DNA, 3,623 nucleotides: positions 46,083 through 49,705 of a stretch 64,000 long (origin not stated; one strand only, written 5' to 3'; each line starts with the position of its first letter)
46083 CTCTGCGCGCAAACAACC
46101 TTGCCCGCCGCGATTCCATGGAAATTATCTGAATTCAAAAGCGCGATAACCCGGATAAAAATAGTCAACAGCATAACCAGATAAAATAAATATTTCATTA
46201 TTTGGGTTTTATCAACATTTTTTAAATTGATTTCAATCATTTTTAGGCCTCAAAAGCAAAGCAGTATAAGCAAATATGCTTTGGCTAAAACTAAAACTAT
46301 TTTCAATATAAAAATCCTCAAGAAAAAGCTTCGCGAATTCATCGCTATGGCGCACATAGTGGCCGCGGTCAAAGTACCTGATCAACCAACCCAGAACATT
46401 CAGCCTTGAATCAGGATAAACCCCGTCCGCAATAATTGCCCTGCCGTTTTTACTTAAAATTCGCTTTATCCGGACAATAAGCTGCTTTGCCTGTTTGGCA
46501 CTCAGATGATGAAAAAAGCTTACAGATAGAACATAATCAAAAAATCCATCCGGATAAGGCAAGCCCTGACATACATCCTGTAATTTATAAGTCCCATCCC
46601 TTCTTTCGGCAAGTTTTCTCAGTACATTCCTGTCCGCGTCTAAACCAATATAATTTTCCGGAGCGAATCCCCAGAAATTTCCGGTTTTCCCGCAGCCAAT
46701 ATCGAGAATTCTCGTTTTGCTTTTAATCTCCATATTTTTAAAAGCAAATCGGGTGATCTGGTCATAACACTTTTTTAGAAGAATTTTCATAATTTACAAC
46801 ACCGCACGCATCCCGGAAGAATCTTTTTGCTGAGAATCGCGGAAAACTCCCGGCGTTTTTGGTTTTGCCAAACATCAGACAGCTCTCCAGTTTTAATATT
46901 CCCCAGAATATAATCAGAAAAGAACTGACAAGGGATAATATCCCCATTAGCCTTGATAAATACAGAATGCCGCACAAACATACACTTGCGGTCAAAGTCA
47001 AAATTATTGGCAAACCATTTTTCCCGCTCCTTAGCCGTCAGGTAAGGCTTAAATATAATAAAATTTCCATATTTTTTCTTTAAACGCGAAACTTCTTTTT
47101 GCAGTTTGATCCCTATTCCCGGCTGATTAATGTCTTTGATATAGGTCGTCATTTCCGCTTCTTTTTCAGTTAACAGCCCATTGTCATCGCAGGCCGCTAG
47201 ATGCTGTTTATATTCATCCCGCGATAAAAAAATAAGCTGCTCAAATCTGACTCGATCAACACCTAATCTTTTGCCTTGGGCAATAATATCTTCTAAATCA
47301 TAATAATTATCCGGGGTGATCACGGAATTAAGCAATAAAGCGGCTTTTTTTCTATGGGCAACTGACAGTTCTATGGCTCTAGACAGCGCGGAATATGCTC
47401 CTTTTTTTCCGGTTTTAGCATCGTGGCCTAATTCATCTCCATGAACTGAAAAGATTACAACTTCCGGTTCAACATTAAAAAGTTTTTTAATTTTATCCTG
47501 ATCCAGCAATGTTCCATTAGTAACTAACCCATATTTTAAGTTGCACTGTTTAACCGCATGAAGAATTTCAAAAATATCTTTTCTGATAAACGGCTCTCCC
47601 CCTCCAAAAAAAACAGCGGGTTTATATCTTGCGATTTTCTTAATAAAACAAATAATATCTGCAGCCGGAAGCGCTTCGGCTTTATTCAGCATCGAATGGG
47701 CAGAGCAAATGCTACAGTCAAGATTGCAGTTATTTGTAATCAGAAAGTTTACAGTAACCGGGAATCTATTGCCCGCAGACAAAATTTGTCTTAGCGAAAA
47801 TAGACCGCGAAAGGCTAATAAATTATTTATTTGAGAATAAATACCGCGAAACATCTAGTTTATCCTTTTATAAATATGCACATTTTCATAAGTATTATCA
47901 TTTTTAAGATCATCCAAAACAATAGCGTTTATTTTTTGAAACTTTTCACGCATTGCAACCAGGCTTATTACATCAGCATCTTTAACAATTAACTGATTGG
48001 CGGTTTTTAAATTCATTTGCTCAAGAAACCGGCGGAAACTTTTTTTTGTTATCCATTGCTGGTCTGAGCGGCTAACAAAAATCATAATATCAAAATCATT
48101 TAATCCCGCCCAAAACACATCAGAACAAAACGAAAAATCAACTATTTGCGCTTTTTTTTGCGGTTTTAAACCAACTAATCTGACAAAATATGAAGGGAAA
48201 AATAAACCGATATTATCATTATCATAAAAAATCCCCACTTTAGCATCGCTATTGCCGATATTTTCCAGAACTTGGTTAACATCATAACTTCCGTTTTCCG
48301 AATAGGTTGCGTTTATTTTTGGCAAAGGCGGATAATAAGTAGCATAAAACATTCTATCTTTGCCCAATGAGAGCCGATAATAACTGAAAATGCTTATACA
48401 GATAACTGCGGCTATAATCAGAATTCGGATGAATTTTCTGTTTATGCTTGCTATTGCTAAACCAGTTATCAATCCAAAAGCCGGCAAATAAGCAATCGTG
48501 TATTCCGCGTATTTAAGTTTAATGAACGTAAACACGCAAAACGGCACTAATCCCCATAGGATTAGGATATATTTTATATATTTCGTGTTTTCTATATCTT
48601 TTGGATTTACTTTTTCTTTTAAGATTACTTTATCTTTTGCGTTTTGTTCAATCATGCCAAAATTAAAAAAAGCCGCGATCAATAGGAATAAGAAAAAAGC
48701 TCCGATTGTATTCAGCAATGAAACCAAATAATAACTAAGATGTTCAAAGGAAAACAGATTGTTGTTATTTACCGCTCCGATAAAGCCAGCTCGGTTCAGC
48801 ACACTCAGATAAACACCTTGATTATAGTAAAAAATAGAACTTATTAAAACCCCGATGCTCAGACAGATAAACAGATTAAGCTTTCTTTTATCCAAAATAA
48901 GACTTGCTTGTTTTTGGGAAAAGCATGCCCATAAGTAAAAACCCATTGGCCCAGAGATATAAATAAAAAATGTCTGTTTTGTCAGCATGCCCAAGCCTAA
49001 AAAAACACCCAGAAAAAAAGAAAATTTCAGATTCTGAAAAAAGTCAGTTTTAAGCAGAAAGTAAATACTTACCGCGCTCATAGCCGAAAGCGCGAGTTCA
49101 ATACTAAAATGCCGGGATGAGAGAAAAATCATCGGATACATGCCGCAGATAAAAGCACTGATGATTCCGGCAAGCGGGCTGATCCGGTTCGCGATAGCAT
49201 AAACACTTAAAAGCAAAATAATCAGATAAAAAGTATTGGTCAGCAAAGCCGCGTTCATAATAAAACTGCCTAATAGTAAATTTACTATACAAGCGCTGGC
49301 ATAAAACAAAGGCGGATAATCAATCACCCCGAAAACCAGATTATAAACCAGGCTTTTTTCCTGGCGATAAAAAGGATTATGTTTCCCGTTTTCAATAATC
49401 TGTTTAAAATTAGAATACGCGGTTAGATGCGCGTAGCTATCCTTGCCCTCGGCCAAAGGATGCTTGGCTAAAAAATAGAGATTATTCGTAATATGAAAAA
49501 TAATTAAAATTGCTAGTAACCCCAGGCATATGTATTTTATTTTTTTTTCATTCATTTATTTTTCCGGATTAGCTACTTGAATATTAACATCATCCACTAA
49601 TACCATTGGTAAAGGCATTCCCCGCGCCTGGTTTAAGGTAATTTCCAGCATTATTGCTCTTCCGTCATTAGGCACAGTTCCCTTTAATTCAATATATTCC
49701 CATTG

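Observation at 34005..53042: Ara4N-pathway-like logic expanded: ArnB-type aminotransferase, ArnC-type synthase and >=5 ArnT/PMT-type GT-C transferases, including a tandem paralog pair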

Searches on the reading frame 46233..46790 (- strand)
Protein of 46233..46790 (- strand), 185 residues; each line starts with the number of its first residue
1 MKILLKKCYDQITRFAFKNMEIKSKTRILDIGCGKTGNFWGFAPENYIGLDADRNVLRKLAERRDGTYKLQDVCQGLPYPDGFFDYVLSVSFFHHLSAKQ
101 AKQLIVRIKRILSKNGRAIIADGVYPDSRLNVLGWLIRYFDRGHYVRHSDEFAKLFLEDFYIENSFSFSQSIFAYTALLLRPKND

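Call 4: search_protein_families(library=pfam, proteins=[window:46233-46790:-], max_evalue=0.01)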
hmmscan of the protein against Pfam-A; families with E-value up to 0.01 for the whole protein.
window:46233-46790:- (185 aa): 6 families
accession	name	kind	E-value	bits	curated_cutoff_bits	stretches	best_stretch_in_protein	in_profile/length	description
PF08241.18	Methyltransf_11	-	2.7e-13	50.8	21.2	1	29-120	1-95/95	Methyltransferase domain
PF13649.12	Methyltransf_25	-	1.6e-11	45.2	27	1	28-116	1-97/97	Methyltransferase domain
PF08242.18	Methyltransf_12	-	1.6e-09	38.8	30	1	29-117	1-97/98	Methyltransferase domain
PF13489.12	Methyltransf_23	-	1.3e-07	32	27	1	7-152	8-150/164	Methyltransferase domain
PF13847.12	Methyltransf_31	-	1.3e-07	31.9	27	1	22-124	1-113/145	Methyltransferase domain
PF02353.26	CMAS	-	0.0021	17.9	27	1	13-120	51-164/273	Mycolic acid cyclopropane synthetase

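Call 40: search_protein_families(library=ncbifam, proteins=[window:46233-46790:-], max_evalue=0.001)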
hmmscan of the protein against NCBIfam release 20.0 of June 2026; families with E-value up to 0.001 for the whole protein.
window:46233-46790:- (185 aa): 12 families
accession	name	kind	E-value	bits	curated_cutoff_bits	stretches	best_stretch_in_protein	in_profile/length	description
NF045667.1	MTase_DVU1556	equivalog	4.4e-10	39.4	155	1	11-122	9-121/213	DVU_1556 family methyltransferase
NF043040.1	corrin_prot_MT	hypoth_equivalog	9.9e-10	38.2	180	1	20-137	38-165/216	corrinoid protein-associated methyltransferase CpaM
NF008686.0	PRK11705.1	equivalog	4.6e-08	32.5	400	1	14-170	157-315/383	cyclopropane fatty acyl phospholipid synthase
NF004851.0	PRK06202.1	equivalog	1.3e-05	24.7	243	0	80-146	126-190/237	hypothetical protein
NF040539.1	AST_met_ArsM_2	exception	5.8e-05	23.1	240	1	22-124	54-167/262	putative arsinothricin biosynthesis methyltransferase ArsM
NF045825.1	FAmtase_mtf2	equivalog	0.00012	21.3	400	1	22-122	57-160/248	fatty-acid O-methyltransferase Mtf2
TIGR01934.1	MenG_MenH_UbiE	subfamily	0.00026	20.3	158.35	1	16-128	31-149/223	ubiquinone/menaquinone biosynthesis methyltransferase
NF053839.1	CPFASynBruc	equivalog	0.00036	19.6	600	0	19-146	169-302/410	cyclopropane fatty acid synthase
NF041537.1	ArsM_AhpD_UU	exception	0.00044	19.1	510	0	22-125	74-185/345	arsenite methyltransferase/AhpD domain selenoprotein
NF041536.1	ArsM_DUF2284_UU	exception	0.00056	18.4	575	0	21-126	73-186/459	arsenite methyltransferase/DUF2284 domain selenoprotein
NF004452.0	PRK05785.1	equivalog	0.00061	19.3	207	1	24-128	51-151/228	hypothetical protein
NF047649.1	MTase_UXPK_star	exception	0.00098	18.2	460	0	47-124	105-185/283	methyltransferase/UXPK-star double selenoprotein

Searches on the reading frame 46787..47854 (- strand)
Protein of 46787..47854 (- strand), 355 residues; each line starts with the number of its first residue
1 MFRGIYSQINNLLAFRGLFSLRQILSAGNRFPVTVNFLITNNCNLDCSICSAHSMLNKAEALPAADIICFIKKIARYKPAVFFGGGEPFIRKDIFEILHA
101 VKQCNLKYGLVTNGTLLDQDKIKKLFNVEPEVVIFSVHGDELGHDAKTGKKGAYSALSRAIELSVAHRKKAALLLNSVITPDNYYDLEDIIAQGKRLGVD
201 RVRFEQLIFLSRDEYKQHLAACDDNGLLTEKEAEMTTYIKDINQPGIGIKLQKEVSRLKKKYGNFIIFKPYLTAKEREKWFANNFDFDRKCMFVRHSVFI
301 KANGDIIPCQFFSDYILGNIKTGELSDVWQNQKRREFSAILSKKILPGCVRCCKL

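Call 4: search_protein_families(library=pfam, proteins=[window:46787-47854:-], max_evalue=0.01)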
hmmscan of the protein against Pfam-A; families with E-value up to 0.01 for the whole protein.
window:46787-47854:- (355 aa): 3 families
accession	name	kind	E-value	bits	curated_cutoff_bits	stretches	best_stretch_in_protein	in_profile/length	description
PF04055.27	Radical_SAM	-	1.2e-17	65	29.5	1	39-191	3-163/166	Radical SAM superfamily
PF13186.11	SPASM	-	3.4e-11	43.7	21.5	1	291-352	1-66/67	Iron-sulfur cluster-binding domain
PF13353.11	Fer4_12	-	0.003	18.3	22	1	37-122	9-99/137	4Fe-4S single cluster domain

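Call 40: search_protein_families(library=ncbifam, proteins=[window:46787-47854:-], max_evalue=0.001)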
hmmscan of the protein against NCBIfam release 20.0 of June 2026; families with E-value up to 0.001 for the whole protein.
window:46787-47854:- (355 aa): 61 families (the best 25 are shown)
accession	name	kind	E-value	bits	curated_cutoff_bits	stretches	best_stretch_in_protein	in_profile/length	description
TIGR04054.1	rSAM_NirJ1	equivalog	4.4e-30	104.6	650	1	31-352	35-351/387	putative heme d1 biosynthesis radical SAM protein NirJ1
TIGR04347.1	pseudo_SAM_Halo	equivalog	1.4e-28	100.2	525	1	22-215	28-220/390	TIGR04347 family pseudo-SAM/SPASM protein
TIGR04317.1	W_rSAM_matur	equivalog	3e-28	98.9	380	2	39-220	10-197/349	tungsten cofactor oxidoreductase radical SAM maturase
TIGR04051.1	rSAM_NirJ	equivalog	1.7e-26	93.1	515.45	1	33-218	3-187/354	heme d1 biosynthesis radical SAM protein NirJ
TIGR04053.2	TIGR04053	equivalog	2.5e-23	82.9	395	1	31-348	6-330/366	TIGR04053 family radical SAM/SPASM domain-containing protein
NF045574.1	sacti_mat_StsB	exception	3.4e-23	82.2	625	1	34-209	97-271/466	StsB family radical SAM/SPASM domain sactipeptide maturase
TIGR04545.1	rSAM_ahbD_hemeb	equivalog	6.8e-23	81.6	500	1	36-208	3-176/339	heme b synthase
TIGR04303.1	GeoRSP_rSAM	equivalog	1.1e-22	81.1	400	2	31-206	3-176/325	GeoRSP system radical SAM/SPASM protein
TIGR04250.1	SCM_rSAM_ScmE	equivalog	2.2e-22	79.5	400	1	32-333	2-295/358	SynChlorMet cassette radical SAM/SPASM protein ScmE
TIGR04546.1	rSAM_ahbC_deAc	equivalog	1.5e-21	76.7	650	1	32-346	39-347/390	12,18-didecarboxysiroheme deacetylase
TIGR04133.1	rSAM_w_lipo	hypoth_equivalog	1.1e-20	73.9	425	1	39-332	30-303/350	TIGR04133 family radical SAM/SPASM protein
NF050035.1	rSAM_WgK_link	exception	1.1e-18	67.5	650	1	31-180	7-155/367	radical SAM/SPASM peptide maturase WgkB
TIGR04055.1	rSAM_NirJ2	equivalog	1.5e-18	67.4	500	1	37-162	4-128/326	putative heme d1 biosynthesis radical SAM protein NirJ2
TIGR02109.1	PQQ_syn_pqqE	equivalog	1.8e-17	63.3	381.35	1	32-206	6-181/358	pyrroloquinoline quinone biosynthesis protein PqqE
NF047865.1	rSAM_PapB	equivalog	2.5e-16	59.8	340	1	35-353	5-307/330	PapB family radical SAM/SPASM ranthipeptide maturase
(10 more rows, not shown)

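Call 80: search_solved_structures(query=window:46787-47854:-, max_evalue=0.01)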
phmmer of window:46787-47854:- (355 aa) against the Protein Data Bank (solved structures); distinct sequences matched with E-value up to 0.01: 18.
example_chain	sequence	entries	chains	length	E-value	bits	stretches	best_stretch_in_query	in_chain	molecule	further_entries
6efn_A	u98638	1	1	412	4.3e-10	42.2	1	28-199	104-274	Sporulation killing factor maturation protein SkfB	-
7tol_A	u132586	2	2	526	1.6e-07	33.7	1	33-125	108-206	glycerol dibiphytanyl glycerol tetraether - macrocyclic archaeol synthase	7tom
7vob_C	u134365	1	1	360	1.4e-06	30.7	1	40-191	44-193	Cytosylglucuronate decarboxylase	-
7voc_C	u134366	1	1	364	1.4e-06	30.7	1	40-191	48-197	Cytosylglucuronate decarboxylase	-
6c8v_A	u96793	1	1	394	3.8e-06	29.2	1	32-204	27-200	Coenzyme PQQ synthesis protein E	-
9dfn_A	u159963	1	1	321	5.2e-06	28.8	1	29-184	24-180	Radical SAM core domain-containing protein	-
9dfu_A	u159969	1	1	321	1.4e-05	27.4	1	29-184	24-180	Radical SAM core domain-containing protein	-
9dgw_A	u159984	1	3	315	6.2e-05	25.2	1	29-183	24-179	Radical SAM core domain-containing protein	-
9dfw_A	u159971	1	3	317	6.5e-05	25.2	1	29-183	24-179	Radical SAM core domain-containing protein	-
6b4c_A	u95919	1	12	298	8.5e-05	24.8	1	30-184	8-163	Viperin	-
7n7i_A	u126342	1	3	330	8.8e-05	24.7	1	30-183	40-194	Viperin-like enzyme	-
7n7h_A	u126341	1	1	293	0.00023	23.4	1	31-198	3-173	VIPERIN-LIKE ENZYME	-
7wzv_A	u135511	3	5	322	0.00044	22.4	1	30-119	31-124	4Fe-4S cluster-binding domain-containing protein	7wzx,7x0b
6q2p_A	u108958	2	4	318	0.00072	21.7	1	30-123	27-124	Radical S-adenosyl methionine domain-containing protein 2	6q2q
5vsl_A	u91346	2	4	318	0.0014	20.8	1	30-123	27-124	Radical S-adenosyl methionine domain-containing protein 2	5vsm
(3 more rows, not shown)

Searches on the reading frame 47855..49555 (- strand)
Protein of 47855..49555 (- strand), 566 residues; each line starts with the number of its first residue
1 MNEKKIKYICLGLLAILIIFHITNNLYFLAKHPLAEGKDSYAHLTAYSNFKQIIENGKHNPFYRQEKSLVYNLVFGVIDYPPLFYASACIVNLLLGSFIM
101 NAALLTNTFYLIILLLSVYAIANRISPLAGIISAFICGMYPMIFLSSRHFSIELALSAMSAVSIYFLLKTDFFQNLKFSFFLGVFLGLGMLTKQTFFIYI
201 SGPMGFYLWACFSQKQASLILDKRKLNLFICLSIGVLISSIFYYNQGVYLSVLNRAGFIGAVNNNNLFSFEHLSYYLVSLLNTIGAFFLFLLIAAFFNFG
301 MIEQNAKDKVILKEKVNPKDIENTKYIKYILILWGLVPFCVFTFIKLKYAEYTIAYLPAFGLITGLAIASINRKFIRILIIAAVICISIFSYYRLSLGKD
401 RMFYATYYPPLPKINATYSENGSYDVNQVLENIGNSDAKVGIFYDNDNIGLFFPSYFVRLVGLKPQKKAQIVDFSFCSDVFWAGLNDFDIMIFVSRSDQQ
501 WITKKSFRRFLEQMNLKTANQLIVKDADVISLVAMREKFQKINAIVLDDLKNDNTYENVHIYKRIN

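Call 4: search_protein_families(library=pfam, proteins=[window:47855-49555:-], max_evalue=0.01)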
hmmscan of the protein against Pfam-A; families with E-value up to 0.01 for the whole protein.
window:47855-49555:- (566 aa): 1 family
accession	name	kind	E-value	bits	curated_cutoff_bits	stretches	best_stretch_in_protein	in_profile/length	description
PF13231.12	PMT_2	-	5.9e-08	33.5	26.1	1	80-239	2-155/160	Dolichyl-phosphate-mannose-protein mannosyltransferase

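Call 11: search_protein_families(library=ncbifam, proteins=[window:47855-49555:-], max_evalue=0.01)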
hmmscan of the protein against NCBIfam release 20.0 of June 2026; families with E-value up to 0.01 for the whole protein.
window:47855-49555:- (566 aa): 0 families

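Call 19: search_solved_structures(query=window:47855-49555:-, max_evalue=1, show_alignments=2)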
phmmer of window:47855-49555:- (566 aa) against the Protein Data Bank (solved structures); distinct sequences matched with E-value up to 1: 1.
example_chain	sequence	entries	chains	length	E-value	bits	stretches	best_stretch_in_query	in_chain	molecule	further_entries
5ezm_A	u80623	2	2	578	0.59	11.8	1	266-385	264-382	4-amino-4-deoxy-L-arabinose transferase or related glycosyltransferases of PMT family | 4-amino-4-deoxy-L-arabinose (L-Ara4N) transferase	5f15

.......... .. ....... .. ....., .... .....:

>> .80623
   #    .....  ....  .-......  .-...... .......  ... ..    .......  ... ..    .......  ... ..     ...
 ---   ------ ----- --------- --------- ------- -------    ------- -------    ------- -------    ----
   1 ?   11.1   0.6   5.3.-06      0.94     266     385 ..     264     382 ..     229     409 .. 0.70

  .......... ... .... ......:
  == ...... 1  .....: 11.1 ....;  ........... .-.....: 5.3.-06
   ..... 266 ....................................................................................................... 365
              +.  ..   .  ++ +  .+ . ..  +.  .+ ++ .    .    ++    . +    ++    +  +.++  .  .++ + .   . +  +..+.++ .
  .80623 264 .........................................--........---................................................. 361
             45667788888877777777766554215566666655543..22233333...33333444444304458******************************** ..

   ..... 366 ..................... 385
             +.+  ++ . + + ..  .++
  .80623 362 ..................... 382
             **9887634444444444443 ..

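Call 39: search_protein_families(library=pfam, proteins=[window:47855-49555:-], max_evalue=10)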
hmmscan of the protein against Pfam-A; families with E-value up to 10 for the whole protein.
window:47855-49555:- (566 aa): 1 family
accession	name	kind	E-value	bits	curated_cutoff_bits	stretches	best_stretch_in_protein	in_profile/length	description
PF13231.12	PMT_2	-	5.9e-08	33.5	26.1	1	80-239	2-155/160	Dolichyl-phosphate-mannose-protein mannosyltransferase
